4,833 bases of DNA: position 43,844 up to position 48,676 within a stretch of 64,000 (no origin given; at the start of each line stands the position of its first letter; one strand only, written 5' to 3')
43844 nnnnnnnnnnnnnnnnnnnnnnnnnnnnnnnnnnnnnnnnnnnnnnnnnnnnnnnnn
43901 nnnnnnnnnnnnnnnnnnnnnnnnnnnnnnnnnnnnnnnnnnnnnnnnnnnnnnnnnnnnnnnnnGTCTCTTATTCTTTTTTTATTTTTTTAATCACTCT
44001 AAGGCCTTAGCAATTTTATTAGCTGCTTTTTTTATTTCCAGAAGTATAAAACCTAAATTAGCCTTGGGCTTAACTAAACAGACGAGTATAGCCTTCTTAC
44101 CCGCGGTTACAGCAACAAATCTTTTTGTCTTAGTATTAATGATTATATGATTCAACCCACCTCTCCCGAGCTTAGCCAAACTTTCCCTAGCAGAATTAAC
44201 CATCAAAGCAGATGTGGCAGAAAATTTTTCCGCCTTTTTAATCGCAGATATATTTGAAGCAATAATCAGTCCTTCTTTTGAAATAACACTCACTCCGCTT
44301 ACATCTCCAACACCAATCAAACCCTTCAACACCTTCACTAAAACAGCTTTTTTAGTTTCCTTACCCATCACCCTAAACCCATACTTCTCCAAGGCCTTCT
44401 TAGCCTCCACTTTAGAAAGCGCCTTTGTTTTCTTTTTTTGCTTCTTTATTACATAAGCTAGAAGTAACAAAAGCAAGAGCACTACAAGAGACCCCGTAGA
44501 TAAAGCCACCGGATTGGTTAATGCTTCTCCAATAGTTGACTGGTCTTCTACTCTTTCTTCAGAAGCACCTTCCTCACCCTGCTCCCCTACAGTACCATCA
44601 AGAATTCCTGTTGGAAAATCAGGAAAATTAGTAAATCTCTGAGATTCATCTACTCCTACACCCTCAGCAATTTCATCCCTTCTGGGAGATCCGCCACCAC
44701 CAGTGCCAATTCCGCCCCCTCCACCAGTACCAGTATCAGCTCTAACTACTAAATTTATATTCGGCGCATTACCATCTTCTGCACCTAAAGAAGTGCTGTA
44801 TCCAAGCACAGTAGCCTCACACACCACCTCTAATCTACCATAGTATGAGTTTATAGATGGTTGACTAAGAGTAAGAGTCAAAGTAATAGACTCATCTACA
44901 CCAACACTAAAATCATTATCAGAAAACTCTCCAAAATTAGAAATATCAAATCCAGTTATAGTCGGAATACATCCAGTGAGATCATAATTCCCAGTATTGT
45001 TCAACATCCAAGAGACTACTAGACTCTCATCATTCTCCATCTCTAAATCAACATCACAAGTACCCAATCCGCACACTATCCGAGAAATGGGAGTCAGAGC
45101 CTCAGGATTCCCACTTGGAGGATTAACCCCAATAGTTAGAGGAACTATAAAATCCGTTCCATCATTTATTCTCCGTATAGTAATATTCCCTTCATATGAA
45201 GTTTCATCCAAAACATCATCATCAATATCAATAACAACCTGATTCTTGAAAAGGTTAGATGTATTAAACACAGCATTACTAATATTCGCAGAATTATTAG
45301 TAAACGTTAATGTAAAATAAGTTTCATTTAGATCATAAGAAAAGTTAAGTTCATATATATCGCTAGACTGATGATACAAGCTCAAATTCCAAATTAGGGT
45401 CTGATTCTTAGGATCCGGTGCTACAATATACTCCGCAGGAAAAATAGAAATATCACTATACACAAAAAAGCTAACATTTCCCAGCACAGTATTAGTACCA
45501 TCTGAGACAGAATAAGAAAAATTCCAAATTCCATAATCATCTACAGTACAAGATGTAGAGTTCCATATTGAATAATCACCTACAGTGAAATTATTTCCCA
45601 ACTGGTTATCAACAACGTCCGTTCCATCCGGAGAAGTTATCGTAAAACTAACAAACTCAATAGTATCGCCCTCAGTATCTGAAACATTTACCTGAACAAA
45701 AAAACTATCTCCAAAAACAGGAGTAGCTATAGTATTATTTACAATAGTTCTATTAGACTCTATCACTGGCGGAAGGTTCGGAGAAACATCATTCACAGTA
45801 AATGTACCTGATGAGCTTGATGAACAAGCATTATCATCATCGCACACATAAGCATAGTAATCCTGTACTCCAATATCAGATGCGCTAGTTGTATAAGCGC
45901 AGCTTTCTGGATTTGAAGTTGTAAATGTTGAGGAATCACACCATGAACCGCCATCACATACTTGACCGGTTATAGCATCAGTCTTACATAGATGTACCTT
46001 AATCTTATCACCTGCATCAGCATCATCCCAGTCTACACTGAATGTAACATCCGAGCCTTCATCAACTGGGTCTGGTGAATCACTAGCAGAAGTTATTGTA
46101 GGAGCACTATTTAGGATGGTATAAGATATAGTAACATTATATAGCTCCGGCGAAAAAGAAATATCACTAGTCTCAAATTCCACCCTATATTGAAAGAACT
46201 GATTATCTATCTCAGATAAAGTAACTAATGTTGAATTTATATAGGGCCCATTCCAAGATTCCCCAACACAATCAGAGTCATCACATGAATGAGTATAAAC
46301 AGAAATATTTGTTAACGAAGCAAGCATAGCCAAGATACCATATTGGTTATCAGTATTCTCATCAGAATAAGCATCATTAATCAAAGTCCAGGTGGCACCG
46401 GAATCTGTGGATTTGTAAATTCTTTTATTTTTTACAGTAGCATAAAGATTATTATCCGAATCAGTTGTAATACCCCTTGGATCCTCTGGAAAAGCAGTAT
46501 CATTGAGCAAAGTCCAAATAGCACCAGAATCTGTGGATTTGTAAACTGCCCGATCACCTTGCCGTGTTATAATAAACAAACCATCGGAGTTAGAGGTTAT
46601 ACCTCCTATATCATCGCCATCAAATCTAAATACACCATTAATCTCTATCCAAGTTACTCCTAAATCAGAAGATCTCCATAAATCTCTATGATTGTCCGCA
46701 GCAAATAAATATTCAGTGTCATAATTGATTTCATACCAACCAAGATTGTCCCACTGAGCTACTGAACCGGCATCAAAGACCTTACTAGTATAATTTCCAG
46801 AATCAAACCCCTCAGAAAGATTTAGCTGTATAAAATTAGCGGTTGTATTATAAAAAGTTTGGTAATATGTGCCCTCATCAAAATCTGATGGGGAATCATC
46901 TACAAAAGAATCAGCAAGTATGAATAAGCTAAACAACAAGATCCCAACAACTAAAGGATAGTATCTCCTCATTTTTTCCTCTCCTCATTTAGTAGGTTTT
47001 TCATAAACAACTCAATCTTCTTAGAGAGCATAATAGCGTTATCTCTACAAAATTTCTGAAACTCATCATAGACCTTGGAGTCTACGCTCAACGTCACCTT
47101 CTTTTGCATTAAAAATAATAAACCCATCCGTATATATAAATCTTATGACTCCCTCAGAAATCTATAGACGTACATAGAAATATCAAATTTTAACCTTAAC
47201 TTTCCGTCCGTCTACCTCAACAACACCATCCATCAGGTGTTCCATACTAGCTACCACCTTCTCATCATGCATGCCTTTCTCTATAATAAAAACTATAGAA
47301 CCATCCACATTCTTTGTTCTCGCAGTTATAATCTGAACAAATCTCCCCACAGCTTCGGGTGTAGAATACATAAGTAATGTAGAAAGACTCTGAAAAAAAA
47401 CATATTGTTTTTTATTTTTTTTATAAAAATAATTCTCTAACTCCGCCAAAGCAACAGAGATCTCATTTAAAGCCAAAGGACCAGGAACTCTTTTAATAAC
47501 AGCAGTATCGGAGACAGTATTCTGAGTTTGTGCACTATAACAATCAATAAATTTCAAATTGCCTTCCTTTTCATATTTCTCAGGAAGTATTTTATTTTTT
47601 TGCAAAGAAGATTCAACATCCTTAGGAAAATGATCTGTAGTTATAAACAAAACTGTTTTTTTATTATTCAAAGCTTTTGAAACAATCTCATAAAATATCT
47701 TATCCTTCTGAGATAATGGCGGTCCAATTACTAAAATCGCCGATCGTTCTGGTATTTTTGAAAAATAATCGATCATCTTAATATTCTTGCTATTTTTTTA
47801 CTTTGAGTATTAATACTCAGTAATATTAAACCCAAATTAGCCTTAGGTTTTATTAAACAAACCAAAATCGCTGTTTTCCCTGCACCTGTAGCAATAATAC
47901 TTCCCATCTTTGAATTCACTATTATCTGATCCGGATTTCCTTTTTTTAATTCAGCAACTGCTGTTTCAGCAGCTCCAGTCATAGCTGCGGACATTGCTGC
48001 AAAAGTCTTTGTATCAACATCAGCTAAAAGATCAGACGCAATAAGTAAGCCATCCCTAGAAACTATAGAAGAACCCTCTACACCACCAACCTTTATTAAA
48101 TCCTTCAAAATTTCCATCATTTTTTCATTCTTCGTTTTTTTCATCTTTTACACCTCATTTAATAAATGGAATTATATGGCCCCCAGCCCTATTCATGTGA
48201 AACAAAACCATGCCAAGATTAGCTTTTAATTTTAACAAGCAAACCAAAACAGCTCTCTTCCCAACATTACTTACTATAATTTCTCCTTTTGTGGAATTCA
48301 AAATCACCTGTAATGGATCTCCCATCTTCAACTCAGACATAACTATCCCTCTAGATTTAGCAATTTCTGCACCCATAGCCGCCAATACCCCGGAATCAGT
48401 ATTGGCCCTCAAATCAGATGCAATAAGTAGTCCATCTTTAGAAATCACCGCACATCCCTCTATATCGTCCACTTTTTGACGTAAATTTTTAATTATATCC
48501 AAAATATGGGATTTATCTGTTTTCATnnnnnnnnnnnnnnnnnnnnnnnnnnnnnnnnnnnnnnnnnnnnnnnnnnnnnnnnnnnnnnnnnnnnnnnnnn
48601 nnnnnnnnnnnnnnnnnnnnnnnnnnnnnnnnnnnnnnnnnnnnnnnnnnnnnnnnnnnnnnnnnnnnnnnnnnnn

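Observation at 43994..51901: Eleven co-directional genes link surface and membrane proteins to KaiC-like ATPases, a small GTPase and three Roadblock/LC7 domains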

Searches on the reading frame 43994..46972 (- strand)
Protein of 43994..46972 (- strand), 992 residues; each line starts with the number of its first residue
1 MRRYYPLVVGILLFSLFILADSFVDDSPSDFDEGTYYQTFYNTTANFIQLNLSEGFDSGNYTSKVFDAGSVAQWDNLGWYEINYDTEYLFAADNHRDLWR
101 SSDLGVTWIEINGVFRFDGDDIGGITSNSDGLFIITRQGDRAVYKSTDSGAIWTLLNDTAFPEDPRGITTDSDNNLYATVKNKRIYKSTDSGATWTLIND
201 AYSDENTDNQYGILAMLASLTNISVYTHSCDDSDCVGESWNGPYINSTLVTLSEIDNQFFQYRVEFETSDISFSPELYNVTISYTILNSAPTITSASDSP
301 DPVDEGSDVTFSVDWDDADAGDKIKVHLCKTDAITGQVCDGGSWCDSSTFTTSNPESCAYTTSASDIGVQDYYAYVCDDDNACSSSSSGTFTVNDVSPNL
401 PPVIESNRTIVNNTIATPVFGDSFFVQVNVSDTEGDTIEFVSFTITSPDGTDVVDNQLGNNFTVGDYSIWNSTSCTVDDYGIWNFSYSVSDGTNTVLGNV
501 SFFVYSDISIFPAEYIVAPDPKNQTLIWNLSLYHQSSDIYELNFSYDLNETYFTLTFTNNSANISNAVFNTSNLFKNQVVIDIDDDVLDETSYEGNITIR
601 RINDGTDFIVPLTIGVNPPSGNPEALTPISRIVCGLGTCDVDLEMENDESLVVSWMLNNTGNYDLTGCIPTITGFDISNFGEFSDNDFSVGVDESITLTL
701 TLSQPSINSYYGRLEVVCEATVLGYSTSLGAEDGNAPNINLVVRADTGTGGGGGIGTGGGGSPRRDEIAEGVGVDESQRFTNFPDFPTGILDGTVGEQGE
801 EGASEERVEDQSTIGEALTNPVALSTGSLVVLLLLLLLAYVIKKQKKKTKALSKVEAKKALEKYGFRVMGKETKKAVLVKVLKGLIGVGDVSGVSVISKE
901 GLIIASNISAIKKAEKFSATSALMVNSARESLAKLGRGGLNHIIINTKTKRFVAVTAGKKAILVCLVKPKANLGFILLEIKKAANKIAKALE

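Call 4: search_protein_families(library=pfam, proteins=[window:43994-46972:-], max_evalue=0.1)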
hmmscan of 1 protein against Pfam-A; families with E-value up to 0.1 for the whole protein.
window:43994-46972:- (992 aa): 2 families
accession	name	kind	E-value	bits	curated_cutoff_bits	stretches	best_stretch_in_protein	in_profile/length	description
PF03259.23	Robl_LC7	-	3.5e-09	36.7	23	1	881-966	5-90/91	Roadblock/LC7 domain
PF14870.12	PSII_BNR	-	0.029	14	27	1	98-197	40-139/303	Photosynthesis system II assembly factor YCF48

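Call 6: search_protein_families(library=ncbifam, proteins=[window:43994-46972:-], max_evalue=0.01)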
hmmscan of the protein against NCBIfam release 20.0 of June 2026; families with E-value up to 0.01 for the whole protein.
window:43994-46972:- (992 aa): 1 family
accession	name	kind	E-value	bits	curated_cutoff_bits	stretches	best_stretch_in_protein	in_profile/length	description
NF045728.1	glycosyl_F510_1955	equivalog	4.6e-07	29.3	175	1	95-202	71-177/246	F510_1955 family glycosylhydrolase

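Call 45: find_homologous_proteins(query=window:43997-46972:-, max_evalue=0.001)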
Query window:43997-46972:- (992 aa): 146 proteins with E <= 0.001 among 8000 candidates; the best 120 are listed.
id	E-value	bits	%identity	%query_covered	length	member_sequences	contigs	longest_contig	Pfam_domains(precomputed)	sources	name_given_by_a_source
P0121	0.0e+0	2230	100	100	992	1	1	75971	PF03259.24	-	-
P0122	2.5e-163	564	42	15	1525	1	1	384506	-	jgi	jgi:hypothetical protein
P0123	5.8e-131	457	49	13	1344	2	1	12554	PF00353.26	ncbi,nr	ncbi:MAG TPA: hypothetical protein VHI71_01555 [Actinomycetota bacterium]|nr:hypothetical protein [A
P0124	3.7e-117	411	47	15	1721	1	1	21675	PF25788.3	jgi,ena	-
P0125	2.1e-106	375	59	11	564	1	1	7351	-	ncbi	ncbi:MAG: hypothetical protein ABIH90_00265 [Candidatus Aenigmatarchaeota archaeon]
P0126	2.1e-90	322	55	12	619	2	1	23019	-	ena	-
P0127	1.2e-85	307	52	14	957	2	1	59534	-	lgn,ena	-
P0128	4.1e-72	262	65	11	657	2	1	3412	PF20009.5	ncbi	-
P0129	9.3e-62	227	39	13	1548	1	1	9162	PF24681.2,PF13415.13,PF25852.1,PF24981.2,PF01344.32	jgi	jgi:hypothetical protein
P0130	2.5e-52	196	56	11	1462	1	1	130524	PF25788.3,PF10102.15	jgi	jgi:hypothetical protein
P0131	1.8e-51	193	53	12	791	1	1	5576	-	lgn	-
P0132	1.1e-50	191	37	24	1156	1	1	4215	PF15902.13,PF19077.7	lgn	-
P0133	1.6e-48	184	45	10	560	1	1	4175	-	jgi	jgi:hypothetical protein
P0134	1.8e-42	164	34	21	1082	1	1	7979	PF15902.13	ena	-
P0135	1.1e-40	158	52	17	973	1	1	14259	PF11617.14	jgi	-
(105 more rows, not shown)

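Call 67: search_protein_families(library=padloc, proteins=[window:43994-46972:-], max_evalue=0.001)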
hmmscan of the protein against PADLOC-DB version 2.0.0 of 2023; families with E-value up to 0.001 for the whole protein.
window:43994-46972:- (992 aa): 0 families

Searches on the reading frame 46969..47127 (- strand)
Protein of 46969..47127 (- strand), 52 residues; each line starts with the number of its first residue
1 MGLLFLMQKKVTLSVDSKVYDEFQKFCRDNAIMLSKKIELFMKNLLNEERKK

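Call 3: search_protein_families(library=pfam, proteins=[window:46969-47127:-], max_evalue=0.1)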
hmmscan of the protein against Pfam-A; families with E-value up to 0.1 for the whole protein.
window:46969-47127:- (52 aa): 1 family
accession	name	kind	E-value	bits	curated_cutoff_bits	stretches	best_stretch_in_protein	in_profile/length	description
PF19891.5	DUF6364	-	0.00024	22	27.3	1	7-47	1-39/70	Family of unknown function (DUF6364)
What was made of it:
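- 46969..47109 (-): Small (46 aa) putative ribbon-helix-helix DNA-binding protein occupying a variable slot before the receptor gene. Sub-threshold DUF6364 hit (call 3).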

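Call 63: search_solved_structures(query=window:46972-47127:-, max_evalue=10)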
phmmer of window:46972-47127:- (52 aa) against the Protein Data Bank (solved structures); distinct sequences matched with E-value up to 10: 4.
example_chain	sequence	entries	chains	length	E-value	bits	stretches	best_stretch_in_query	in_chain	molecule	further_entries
3ech_A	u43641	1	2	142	0.67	13.9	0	21-51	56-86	Multidrug resistance operon repressor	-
3mex_A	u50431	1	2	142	1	13.4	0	21-51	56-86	Multidrug resistance operon repressor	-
1lnw_A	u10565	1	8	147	1.2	13.2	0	21-51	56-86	Multidrug resistance operon repressor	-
4zzl_A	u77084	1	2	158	1.3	13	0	21-51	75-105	MULTIDRUG RESISTANCE OPERON REPRESSOR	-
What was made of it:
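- On Ribbon-helix-helix DNA-binding proteins: No PDB relative (call 63).
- Checked: 'RHH' rests only on a sub-threshold DUF6364 hit (22 bits against a cut-off of 27.3, call 3) and has no PDB support (call 63).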

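Call 67: search_protein_families(library=padloc, proteins=[window:46969-47127:-], max_evalue=0.001)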
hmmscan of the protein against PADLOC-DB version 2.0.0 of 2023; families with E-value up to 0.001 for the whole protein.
window:46969-47127:- (52 aa): 0 families

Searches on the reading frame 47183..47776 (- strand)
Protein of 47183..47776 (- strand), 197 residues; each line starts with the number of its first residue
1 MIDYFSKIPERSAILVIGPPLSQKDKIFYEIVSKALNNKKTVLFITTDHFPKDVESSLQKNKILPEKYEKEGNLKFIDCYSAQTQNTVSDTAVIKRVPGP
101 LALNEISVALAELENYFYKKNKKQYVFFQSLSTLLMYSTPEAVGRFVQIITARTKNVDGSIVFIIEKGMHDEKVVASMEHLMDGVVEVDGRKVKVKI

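Call 3: search_protein_families(library=pfam, proteins=[window:47183-47776:-], max_evalue=0.1)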
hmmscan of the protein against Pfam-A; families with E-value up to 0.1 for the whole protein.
window:47183-47776:- (197 aa): 5 families
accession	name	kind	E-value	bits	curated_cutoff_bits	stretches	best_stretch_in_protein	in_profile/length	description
PF24336.1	DUF7504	-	9e-18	65.8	27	1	12-188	2-179/179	Family of unknown function (DUF7504)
PF06745.19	ATPase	-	1.2e-09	38.4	26.6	1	8-193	16-192/231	KaiC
PF23365.1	DUF7090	-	2.2e-08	34.5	27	1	7-190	13-184/192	Family of unknown function (DUF7090)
PF05763.18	DUF835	-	0.0015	18.7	33.1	1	112-179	66-133/136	Protein of unknown function (DUF835)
PF14417.12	MEDS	-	0.0023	18.2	29.8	1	26-92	15-82/161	MEDS: MEthanogen/methylotroph, DcmR Sensory domain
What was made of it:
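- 47183..47776 (-): DUF7504-type pseudo-KaiC. The P-loop is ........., the catalytic Glu pair is lost, and the Walker B Asp is replaced by Gln. Pfam DUF7504 9e-18, KaiC 1.2e-9 (call 3).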

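Call 6: search_protein_families(library=ncbifam, proteins=[window:47183-47776:-], max_evalue=0.01)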
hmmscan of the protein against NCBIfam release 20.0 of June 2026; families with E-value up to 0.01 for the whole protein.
window:47183-47776:- (197 aa): 3 families
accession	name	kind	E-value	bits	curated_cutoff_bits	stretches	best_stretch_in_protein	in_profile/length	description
TIGR03877.1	thermo_KaiC_1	hypoth_equivalog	9.4e-09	35.1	307.25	1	7-192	18-197/238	KaiC domain-containing protein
NF004723.0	PRK06067.1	subfamily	0.00088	18.8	194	0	8-189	31-195/243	flagellar accessory protein FlaH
TIGR03881.1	KaiC_arch_4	hypoth_equivalog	0.0035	17.1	247.8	1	8-192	18-192/231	KaiC domain-containing protein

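Call 50: search_solved_structures(query=window:47186-47776:-, max_evalue=0.1)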
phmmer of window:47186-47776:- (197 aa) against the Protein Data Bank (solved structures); distinct sequences matched with E-value up to 0.1: 0.
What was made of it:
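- Tried and rejected: PDB search of the RHH-like protein and of DUF7504 found no relatives (calls 50, 63).
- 47183..47776 (-): No solved relative (call 50).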

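Call 67: search_protein_families(library=padloc, proteins=[window:47183-47776:-], max_evalue=0.001)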
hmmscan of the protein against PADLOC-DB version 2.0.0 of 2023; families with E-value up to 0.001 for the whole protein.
window:47183-47776:- (197 aa): 0 families

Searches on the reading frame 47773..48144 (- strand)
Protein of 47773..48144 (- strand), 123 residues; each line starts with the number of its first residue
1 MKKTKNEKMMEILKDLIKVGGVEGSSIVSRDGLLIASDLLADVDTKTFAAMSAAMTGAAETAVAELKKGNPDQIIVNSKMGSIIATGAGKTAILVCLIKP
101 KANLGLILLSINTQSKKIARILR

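Call 3: search_protein_families(library=pfam, proteins=[window:47773-48144:-], max_evalue=0.1)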
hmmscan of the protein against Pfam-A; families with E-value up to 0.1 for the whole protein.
window:47773-48144:- (123 aa): 1 family
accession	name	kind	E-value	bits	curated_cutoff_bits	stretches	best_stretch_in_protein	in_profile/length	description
PF03259.23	Robl_LC7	-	5.4e-18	65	23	1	11-97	4-90/91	Roadblock/LC7 domain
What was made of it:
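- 47773..48144 (-): Roadblock/LC7 protein B, the ancestral and most conserved paralogue (77-80% identity). It keeps the Asp-Gly pair (SRDGL). Pfam 5.4e-18 (call 3).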

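Call 6: search_protein_families(library=ncbifam, proteins=[window:47773-48144:-], max_evalue=0.01)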
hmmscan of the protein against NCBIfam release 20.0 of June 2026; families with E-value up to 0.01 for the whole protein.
window:47773-48144:- (123 aa): 0 families

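Call 37: search_solved_structures(query=window:47773-48144:-, max_evalue=0.1)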
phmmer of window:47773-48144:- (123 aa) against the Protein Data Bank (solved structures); distinct sequences matched with E-value up to 0.1: 12.
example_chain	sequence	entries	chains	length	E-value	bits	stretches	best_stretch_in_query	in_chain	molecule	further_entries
9jue_D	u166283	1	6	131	1.7e-17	66.7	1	3-122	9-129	Roadblock/LC7 domain protein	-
7f8m_A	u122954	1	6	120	4.1e-15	59.1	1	10-114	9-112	Robl_LC7 domain-containing protein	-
3leq_A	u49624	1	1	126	1.2e-06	31.9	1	12-120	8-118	uncharacterized protein cvnB5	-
7yh1_D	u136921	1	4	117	1.3e-06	31.8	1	9-114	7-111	Roadblock/LC7 domain protein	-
7f8f_A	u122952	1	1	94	4.6e-05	26.8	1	9-85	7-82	Robl_LC7 domain-containing protein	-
6h5b_B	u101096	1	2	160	0.0061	20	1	18-121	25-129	MglB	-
6izw_B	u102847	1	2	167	0.0069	19.8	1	18-121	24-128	Gliding motility protein MglB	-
6hjm_A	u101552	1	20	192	0.009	19.4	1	18-121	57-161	MglB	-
3t1s_A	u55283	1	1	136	0.039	17.4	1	7-121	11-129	Gliding protein MglB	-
1j3w_A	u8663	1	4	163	0.043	17.2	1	7-121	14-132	Giding protein-mglB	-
3t1x_A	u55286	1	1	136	0.052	17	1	7-121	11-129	Gliding protein MglB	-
3t1r_A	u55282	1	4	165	0.07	16.6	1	7-121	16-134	Gliding protein MglB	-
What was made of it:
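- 47773..48144 (-): PDB matches: Roadblock proteins 9jue and 7f8m, CvnB5 (3leq) at 1.2e-6, MglB at 6e-3 (call 37).
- On Roadblock/LC7 (PF03259): PDB Roadblock proteins match at 1.7e-17 and 4e-15 (call 37).
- On Conservon (cvnABCD): CvnB5 (3leq) matches at 1.2e-6 (call 37).
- Closest known: Actinobacterial conservon. Same: The Roadblock proteins match the CvnB5 structure (1.2e-6, call 37).
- Closest known: MglA/MglB polarity switch. Different: MglB matches only weakly (6e-3, call 37).
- The Roadblock proteins match CvnB5 and MglB (call 37).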

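Call 67: search_protein_families(library=padloc, proteins=[window:47773-48144:-], max_evalue=0.001)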
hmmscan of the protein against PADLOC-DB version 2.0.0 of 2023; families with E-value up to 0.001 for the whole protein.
window:47773-48144:- (123 aa): 0 families

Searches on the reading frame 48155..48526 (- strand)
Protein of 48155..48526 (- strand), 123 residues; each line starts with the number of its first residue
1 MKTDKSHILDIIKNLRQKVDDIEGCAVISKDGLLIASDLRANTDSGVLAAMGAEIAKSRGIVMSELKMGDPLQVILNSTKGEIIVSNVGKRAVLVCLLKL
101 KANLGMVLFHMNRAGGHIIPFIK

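Call 3: search_protein_families(library=pfam, proteins=[window:48155-48526:-], max_evalue=0.1)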
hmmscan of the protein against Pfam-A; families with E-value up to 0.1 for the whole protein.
window:48155-48526:- (123 aa): 1 family
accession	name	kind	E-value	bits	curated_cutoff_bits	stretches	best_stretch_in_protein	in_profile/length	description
PF03259.23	Robl_LC7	-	2.3e-12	46.9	23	1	14-97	7-90/91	Roadblock/LC7 domain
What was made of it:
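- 48155..48526 (-): Roadblock/LC7 protein A, the most divergent of the three paralogues. Pfam 2.3e-12 (call 3).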

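Call 6: search_protein_families(library=ncbifam, proteins=[window:48155-48526:-], max_evalue=0.01)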
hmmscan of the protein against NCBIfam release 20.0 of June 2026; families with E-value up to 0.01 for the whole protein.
window:48155-48526:- (123 aa): 0 families

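Call 67: search_protein_families(library=padloc, proteins=[window:48155-48526:-], max_evalue=0.001)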
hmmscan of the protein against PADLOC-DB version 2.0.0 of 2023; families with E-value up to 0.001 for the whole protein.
window:48155-48526:- (123 aa): 0 families
